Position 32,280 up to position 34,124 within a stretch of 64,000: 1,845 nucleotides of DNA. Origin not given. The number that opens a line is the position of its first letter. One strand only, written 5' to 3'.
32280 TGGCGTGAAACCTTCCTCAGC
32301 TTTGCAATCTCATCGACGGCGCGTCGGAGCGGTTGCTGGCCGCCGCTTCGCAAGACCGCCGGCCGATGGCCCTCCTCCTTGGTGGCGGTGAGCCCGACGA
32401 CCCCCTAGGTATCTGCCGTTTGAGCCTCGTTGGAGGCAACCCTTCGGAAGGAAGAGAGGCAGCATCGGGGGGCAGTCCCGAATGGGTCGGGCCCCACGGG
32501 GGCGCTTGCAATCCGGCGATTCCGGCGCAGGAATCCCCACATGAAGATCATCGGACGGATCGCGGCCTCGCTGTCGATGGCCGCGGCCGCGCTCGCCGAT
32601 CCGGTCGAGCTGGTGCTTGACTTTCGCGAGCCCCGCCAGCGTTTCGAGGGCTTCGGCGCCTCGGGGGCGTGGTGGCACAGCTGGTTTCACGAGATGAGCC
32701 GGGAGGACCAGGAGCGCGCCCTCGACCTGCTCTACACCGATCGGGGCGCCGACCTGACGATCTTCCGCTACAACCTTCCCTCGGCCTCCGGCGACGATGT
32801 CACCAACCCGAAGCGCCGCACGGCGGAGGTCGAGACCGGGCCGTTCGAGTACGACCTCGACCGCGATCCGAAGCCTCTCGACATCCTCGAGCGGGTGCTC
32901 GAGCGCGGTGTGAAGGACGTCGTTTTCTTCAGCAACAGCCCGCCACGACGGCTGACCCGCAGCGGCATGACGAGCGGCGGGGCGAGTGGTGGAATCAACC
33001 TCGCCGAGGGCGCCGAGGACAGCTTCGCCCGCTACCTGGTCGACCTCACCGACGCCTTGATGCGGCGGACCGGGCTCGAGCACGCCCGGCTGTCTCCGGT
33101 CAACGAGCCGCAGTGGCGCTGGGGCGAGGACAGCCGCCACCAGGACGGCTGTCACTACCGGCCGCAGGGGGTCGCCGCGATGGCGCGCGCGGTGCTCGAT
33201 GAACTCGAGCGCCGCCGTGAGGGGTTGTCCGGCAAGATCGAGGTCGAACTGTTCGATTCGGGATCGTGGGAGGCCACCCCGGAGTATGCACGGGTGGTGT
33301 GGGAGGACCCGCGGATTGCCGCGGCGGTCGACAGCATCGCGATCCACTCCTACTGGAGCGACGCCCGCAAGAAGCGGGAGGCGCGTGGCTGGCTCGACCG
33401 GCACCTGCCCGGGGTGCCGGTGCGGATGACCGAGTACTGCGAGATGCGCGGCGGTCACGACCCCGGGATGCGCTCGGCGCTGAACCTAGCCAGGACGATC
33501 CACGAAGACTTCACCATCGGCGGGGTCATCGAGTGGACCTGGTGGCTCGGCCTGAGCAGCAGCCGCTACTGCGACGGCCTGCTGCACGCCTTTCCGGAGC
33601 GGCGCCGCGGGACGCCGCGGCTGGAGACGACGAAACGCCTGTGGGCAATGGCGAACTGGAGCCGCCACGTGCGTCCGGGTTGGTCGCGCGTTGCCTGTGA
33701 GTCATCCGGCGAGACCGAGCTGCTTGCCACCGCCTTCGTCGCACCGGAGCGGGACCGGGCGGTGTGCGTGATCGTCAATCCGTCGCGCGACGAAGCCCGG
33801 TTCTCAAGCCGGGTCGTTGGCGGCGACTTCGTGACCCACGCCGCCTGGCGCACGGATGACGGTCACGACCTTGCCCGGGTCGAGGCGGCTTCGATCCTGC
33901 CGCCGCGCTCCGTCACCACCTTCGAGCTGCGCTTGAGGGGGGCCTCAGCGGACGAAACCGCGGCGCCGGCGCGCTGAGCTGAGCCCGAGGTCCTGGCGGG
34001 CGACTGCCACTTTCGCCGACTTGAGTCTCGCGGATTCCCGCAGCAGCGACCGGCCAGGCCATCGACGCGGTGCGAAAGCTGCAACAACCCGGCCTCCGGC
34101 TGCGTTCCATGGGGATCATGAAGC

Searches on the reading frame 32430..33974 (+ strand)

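Call 83: search_protein_families(library=pfam, proteins=[window:32430-33974:+], max_evalue=0.01)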
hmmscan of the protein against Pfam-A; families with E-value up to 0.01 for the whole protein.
window:32430-33974:+ (515 aa): 3 families
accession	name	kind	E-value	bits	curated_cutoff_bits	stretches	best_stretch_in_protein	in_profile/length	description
PF14587.12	Glyco_hydr_30_2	-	1.8e-29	103.7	27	2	59-272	2-224/364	O-Glycosyl hydrolase family 30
PF17189.10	Glyco_hydro_30C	-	0.00077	20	22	1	420-498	4-65/65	Glycosyl hydrolase family 30 beta sandwich domain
PF02055.22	Glyco_hydro_30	-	0.0094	15.4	23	0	193-341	125-267/348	Glycosyl hydrolase family 30 TIM-barrel domain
